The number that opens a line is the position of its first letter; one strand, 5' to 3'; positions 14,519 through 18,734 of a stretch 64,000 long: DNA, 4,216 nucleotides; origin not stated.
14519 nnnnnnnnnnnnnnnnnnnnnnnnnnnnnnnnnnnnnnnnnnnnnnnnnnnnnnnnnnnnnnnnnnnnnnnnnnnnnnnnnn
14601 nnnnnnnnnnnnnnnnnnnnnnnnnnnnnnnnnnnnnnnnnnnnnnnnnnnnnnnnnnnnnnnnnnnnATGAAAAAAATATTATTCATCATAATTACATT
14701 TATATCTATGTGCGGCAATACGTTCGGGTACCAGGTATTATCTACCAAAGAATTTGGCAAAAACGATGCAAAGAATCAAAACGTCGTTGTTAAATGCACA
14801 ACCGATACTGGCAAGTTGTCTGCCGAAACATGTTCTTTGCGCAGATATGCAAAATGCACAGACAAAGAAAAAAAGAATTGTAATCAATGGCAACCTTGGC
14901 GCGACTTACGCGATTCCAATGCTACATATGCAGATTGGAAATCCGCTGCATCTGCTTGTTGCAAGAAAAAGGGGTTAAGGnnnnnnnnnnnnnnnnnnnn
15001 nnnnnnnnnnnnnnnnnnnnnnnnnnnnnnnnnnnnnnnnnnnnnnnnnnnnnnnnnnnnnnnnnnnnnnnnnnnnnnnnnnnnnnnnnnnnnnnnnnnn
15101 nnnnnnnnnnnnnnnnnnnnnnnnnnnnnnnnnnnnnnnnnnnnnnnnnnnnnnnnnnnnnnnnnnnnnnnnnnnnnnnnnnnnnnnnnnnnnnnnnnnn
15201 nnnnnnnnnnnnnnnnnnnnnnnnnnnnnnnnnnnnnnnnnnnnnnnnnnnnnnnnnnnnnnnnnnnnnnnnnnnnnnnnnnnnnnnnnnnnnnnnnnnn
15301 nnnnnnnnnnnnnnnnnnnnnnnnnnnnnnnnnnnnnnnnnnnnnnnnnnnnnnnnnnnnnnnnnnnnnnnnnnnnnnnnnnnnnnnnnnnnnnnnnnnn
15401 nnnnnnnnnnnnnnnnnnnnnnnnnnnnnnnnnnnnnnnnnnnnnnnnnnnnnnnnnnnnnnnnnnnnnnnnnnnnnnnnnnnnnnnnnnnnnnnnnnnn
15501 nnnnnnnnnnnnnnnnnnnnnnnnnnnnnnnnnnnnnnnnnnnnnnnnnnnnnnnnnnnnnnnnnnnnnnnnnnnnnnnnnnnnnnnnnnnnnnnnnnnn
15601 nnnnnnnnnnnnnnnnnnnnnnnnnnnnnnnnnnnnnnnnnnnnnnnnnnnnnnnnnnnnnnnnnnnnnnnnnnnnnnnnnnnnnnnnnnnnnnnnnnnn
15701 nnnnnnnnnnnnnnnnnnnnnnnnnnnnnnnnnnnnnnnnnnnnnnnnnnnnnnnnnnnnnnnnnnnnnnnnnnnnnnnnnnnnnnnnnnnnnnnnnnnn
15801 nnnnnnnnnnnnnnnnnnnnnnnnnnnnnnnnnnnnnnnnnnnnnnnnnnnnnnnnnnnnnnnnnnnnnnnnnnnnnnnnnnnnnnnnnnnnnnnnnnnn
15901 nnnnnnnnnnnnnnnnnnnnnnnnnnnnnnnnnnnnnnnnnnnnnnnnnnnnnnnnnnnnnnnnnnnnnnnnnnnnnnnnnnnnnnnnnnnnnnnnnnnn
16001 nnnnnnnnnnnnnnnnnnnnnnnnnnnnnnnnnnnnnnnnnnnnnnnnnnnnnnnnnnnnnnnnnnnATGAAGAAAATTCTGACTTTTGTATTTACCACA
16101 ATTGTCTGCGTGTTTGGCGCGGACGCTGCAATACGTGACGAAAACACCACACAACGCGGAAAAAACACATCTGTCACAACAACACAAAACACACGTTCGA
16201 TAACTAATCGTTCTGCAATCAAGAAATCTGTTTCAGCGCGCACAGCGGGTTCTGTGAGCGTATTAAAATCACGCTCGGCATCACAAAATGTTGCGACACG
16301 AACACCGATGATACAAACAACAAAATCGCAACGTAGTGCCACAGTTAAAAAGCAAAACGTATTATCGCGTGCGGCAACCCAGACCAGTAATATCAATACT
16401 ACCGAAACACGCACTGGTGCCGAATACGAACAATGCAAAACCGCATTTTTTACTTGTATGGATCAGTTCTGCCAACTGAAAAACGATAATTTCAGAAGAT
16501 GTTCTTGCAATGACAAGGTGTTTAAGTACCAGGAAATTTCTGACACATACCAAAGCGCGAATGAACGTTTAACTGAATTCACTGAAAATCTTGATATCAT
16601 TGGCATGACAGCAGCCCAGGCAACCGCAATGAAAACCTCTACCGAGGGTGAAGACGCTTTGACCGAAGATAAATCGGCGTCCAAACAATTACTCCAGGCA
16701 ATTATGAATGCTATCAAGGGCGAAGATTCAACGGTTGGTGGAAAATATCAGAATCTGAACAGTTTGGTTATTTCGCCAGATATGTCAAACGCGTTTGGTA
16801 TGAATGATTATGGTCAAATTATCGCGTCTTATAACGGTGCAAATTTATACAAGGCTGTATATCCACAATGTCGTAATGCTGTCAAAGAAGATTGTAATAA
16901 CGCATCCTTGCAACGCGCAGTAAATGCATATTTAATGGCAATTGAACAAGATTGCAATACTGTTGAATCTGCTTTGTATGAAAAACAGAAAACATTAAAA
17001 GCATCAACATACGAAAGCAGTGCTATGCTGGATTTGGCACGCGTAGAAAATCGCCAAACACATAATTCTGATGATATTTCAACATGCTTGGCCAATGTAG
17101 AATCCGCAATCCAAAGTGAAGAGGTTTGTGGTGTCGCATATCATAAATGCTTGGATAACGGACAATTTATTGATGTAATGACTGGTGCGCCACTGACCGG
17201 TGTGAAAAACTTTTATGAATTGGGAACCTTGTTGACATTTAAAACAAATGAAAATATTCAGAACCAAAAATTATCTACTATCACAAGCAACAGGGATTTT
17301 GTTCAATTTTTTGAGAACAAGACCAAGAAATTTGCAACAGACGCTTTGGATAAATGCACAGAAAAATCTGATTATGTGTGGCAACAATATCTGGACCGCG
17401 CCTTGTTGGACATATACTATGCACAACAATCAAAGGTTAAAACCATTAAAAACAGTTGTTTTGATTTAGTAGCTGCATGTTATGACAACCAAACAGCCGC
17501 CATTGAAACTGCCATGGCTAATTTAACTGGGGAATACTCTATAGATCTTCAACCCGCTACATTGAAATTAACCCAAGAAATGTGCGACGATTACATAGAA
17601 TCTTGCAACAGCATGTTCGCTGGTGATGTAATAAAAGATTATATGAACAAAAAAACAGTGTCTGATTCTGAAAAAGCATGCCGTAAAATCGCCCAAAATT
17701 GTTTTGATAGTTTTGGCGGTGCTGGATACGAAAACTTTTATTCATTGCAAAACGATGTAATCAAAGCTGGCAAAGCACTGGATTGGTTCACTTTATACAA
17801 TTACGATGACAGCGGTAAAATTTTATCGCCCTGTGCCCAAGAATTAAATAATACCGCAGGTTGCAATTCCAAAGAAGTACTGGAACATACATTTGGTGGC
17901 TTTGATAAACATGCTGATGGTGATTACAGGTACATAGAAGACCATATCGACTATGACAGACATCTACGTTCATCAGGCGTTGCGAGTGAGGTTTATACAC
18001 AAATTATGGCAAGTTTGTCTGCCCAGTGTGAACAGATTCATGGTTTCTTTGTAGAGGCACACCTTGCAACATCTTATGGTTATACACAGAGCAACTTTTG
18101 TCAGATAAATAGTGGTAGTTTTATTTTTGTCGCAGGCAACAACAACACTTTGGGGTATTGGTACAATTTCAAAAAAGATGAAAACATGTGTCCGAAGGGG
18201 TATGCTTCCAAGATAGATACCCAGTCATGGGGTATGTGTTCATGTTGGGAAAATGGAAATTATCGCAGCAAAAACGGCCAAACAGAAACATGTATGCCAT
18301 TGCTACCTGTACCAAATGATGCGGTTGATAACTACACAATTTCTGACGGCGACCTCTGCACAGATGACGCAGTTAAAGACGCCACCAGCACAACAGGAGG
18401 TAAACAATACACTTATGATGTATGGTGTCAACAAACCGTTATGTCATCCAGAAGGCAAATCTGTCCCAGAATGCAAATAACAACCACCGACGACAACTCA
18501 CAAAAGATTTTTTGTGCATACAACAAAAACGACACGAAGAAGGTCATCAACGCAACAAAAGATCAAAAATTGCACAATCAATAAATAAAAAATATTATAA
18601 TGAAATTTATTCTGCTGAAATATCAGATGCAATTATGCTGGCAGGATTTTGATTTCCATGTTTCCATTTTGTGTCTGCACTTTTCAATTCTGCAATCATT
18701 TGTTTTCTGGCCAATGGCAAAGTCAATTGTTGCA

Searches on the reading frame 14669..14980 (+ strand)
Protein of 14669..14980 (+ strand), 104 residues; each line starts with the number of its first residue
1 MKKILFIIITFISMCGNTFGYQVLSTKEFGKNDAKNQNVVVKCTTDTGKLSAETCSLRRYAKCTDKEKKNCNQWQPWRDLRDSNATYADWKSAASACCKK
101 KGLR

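Call 25: find_homologous_proteins(query=window:14669-14980:+, max_evalue=0.001)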
Query window:14669-14980:+ (104 aa): 445 proteins with E <= 0.001 among 445 candidates; the best 120 are listed.
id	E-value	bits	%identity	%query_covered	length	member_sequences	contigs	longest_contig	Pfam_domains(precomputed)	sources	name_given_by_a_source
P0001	2.5e-61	222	92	100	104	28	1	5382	-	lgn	-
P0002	7.1e-61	220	91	100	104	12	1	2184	-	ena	-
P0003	3.0e-53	196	83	100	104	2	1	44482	-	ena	-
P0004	5.6e-52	192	80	100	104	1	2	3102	-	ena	-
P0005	8.8e-52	191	80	100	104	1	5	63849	-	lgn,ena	-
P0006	1.7e-51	190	82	100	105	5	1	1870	-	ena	-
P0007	2.0e-51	190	83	100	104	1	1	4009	-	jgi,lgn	-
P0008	2.2e-51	190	82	100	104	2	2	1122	-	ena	-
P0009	2.5e-51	190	81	100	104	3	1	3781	-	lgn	-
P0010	3.3e-51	189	80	100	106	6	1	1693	-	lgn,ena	-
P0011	3.7e-51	189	79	100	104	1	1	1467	-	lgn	-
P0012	8.4e-51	188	81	100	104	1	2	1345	-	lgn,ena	-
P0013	1.1e-50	188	79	100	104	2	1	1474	-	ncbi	-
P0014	2.0e-50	187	82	100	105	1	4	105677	-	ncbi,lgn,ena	-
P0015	2.7e-50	186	78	100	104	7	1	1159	-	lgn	-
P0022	9.3e-49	182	75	100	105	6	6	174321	-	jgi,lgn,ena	jgi:hypothetical protein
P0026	2.2e-48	180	76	100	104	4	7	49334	-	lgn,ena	-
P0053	2.1e-46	174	75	100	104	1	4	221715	-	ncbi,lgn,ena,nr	ncbi:MAG: hypothetical protein IKN73_01925 [Alphaproteobacteria bacterium]|nr:hypothetical protein [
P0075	2.9e-45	170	75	100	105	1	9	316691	-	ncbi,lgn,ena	-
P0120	1.5e-43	165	72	100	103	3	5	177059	-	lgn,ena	-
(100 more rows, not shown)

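Call 26: find_encoding_contigs(protein=P0001, flank=2000, max_places=3)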
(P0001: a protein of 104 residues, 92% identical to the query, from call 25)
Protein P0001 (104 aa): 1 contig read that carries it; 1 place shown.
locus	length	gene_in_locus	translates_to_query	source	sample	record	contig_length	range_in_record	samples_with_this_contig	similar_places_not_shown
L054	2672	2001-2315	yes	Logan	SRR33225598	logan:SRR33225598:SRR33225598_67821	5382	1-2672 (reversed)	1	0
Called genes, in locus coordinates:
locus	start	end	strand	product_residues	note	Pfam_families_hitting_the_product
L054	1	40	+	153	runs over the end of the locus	PF01478:Peptidase_A24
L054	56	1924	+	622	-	-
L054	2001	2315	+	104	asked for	-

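Call 27: find_encoding_contigs(protein=P0003, flank=2000, max_places=3)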
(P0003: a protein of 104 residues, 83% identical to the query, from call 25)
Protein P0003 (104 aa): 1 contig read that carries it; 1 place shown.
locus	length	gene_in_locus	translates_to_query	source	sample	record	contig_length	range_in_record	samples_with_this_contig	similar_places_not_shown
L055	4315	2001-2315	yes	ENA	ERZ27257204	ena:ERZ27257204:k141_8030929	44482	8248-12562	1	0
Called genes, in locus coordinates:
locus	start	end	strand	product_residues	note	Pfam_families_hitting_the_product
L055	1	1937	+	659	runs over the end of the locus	-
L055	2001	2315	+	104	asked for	-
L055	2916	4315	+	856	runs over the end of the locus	-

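Call 28: find_encoding_contigs(protein=P0014, flank=2000, max_places=3)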
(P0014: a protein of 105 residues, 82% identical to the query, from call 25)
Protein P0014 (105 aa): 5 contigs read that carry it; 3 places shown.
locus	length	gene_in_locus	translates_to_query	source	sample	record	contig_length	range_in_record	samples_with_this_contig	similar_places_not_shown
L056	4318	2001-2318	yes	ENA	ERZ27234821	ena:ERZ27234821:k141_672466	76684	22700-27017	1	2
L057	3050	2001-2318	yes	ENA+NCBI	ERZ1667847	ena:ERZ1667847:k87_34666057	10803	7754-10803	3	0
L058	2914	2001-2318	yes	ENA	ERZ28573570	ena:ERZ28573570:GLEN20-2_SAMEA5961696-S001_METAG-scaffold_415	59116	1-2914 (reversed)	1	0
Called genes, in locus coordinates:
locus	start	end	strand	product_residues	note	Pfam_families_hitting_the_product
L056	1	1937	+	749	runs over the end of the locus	-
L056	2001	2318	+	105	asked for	-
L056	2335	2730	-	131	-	PF07509:DUF1523 (weak)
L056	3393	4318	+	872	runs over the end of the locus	-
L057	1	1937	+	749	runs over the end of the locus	-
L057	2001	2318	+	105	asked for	-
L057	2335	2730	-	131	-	PF07509:DUF1523 (weak)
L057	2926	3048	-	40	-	?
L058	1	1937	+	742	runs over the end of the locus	-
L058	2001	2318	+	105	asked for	-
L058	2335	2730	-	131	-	PF07509:DUF1523 (weak)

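Call 29: find_encoding_contigs(protein=P0022, flank=2000, max_places=3)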
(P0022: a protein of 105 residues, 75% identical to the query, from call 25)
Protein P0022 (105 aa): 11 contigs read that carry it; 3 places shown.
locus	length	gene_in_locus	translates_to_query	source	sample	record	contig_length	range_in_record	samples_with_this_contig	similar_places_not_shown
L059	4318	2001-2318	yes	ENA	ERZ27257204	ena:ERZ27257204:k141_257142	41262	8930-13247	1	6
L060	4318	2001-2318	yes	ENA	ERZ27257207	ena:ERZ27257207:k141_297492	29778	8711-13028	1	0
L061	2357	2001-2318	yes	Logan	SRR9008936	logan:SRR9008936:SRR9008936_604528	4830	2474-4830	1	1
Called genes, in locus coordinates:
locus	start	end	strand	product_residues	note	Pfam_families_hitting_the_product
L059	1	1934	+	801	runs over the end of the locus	-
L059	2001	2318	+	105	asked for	-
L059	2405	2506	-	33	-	-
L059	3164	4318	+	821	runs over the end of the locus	-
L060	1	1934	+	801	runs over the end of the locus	-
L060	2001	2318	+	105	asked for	-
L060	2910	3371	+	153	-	-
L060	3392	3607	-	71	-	-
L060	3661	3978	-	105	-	-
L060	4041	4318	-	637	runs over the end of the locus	-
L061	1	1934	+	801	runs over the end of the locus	-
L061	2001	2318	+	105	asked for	-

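Call 30: find_encoding_contigs(protein=P0053, flank=2000, max_places=3)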
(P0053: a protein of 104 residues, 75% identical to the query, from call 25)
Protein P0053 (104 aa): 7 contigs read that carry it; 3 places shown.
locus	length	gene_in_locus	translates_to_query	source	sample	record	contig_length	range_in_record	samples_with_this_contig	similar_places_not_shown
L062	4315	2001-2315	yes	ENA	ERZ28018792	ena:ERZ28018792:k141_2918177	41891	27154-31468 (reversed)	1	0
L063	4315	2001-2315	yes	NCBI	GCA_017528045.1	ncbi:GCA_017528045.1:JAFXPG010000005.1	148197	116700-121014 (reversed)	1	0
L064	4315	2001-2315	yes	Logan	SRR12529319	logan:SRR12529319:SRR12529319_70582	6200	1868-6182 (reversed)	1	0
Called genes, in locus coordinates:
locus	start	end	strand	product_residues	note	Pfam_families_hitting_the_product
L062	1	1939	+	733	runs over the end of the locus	-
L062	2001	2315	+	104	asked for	-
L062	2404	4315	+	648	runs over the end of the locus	-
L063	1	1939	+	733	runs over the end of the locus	-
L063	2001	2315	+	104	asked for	-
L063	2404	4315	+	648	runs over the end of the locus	-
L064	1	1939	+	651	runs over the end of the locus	?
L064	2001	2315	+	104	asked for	-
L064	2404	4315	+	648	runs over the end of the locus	-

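Call 33: find_encoding_contigs(protein=P0005, flank=2000, max_places=4)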
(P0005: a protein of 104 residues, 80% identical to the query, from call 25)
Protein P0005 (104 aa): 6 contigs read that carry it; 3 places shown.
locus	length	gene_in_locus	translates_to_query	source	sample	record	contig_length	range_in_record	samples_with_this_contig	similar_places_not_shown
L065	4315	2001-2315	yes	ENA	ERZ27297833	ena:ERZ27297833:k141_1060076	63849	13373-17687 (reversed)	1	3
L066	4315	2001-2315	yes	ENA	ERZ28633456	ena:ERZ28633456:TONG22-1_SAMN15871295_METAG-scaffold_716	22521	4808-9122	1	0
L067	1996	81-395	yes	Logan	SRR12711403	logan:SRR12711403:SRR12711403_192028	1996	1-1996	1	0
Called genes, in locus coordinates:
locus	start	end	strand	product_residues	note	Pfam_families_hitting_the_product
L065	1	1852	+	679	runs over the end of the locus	-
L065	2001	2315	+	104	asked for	-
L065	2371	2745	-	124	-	PF01648:ACPS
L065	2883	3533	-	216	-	PF00406:ADK, PF13207:AAA_17, PF13238:AAA_18, PF13671:AAA_33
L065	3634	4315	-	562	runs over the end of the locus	PF13509:S1_2 (faint), PF00575:S1, PF23459:S1_RRP5 (weak), PF00575:S1, PF23459:S1_RRP5 (weak), PF00575:S1, PF21710:Spt6_S1 (weak), PF23459:S1_RRP5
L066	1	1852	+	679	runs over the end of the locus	-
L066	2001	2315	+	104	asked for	-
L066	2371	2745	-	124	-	PF01648:ACPS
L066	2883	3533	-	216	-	PF00406:ADK, PF13207:AAA_17, PF13238:AAA_18, PF13671:AAA_33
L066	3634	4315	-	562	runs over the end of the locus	PF13509:S1_2 (faint), PF00575:S1, PF23459:S1_RRP5 (weak), PF00575:S1, PF23459:S1_RRP5 (weak), PF00575:S1, PF21710:Spt6_S1 (weak), PF23459:S1_RRP5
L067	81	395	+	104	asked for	-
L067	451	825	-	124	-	PF01648:ACPS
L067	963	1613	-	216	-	PF00406:ADK, PF13207:AAA_17, PF13238:AAA_18, PF13671:AAA_33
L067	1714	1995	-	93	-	?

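Call 34: find_encoding_contigs(protein=P0026, flank=2000, max_places=4)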
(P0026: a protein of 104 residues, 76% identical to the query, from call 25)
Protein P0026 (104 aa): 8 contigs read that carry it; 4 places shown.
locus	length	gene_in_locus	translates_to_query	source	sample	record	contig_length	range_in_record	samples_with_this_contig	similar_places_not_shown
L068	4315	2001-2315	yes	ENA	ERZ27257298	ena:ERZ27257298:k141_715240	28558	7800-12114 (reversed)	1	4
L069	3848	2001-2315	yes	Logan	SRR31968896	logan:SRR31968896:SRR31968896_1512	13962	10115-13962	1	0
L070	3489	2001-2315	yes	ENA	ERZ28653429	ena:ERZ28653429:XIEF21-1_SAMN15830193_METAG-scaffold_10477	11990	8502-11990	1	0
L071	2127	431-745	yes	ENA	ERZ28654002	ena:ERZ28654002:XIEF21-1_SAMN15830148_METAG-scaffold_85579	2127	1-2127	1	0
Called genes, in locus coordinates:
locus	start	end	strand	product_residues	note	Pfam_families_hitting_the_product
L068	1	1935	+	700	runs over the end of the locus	-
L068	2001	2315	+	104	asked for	-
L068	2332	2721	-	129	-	PF07509:DUF1523 (weak)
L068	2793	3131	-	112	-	-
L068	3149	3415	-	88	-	-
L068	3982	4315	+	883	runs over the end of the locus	-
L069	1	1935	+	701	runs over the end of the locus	-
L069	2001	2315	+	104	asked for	-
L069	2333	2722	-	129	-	PF07509:DUF1523 (weak)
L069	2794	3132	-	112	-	-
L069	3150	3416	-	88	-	-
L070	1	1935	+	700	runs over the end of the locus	-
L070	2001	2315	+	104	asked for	-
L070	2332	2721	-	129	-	PF07509:DUF1523 (weak)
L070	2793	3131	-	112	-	-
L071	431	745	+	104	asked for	-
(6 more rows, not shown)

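Call 35: find_encoding_contigs(protein=P0075, flank=2000, max_places=4)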
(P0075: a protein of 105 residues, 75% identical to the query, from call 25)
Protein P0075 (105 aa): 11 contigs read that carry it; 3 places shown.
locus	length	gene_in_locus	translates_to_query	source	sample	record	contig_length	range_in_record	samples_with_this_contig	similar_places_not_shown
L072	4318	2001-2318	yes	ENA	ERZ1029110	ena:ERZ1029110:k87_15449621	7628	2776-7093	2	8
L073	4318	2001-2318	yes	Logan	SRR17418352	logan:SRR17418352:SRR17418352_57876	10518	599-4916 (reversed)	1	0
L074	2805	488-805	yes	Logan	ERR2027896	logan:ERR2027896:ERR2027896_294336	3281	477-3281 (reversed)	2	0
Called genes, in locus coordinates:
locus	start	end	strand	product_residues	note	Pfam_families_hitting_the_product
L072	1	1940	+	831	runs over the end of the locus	-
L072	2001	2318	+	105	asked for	-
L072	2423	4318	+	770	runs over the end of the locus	-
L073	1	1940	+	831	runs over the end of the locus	-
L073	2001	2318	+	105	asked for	-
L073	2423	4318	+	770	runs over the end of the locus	-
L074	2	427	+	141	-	?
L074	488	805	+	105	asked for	-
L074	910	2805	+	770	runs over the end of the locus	-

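Call 36: find_encoding_contigs(protein=P0120, flank=2000, max_places=4)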
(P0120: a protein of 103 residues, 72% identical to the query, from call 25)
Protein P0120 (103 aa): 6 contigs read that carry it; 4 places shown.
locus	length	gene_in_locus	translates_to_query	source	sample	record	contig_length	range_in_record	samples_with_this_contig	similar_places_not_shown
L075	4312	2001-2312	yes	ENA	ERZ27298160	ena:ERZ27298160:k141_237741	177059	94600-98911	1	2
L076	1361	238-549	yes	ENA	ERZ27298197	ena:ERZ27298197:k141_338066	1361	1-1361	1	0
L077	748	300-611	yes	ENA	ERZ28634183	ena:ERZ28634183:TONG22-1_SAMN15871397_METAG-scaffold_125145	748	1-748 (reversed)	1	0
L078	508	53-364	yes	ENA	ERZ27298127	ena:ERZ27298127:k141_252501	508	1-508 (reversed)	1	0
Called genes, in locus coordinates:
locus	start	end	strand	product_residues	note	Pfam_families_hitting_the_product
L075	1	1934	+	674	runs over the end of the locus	-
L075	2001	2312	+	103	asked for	-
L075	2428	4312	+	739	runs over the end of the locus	-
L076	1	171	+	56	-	?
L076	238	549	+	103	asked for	-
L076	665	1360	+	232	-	?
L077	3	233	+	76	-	?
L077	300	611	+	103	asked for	-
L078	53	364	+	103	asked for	-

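Call 62: search_protein_families(library=pfam, proteins=[window:14669-14980:+], max_evalue=0.001)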
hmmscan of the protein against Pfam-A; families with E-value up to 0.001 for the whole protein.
window:14669-14980:+ (104 aa): 0 families

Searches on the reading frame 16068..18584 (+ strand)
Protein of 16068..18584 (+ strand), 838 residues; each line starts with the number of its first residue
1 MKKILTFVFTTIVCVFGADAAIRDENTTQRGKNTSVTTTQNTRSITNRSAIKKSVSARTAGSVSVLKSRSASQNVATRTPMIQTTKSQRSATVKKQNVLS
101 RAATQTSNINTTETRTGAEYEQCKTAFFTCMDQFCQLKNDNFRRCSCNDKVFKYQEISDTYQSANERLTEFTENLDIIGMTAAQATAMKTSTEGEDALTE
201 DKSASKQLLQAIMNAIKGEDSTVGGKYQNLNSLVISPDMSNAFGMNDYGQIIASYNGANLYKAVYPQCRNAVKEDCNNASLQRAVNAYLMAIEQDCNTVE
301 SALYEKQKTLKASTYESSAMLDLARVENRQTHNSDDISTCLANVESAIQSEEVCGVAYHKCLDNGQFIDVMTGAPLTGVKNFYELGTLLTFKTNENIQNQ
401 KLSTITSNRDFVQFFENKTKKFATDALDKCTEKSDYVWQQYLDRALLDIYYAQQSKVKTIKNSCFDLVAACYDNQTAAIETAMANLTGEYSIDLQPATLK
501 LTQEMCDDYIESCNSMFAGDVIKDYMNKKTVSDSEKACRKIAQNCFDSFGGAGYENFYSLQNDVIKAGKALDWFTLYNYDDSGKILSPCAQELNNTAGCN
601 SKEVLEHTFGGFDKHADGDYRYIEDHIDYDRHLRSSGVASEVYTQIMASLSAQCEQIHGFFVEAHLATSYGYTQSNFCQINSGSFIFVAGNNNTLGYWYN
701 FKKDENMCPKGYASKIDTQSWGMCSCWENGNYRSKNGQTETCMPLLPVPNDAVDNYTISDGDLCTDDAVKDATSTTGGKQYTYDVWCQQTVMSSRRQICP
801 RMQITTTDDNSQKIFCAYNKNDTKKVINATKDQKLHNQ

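Call 8: find_encoding_contigs(protein=window:16068-18584:+, flank=6000, max_places=10)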
Protein window:16068-18584:+ (838 aa): no gene with exactly this product is on record in the collection.

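Call 62: search_protein_families(library=pfam, proteins=[window:16068-18581:+], max_evalue=0.001)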
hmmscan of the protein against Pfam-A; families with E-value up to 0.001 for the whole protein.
window:16068-18581:+ (838 aa): 0 families
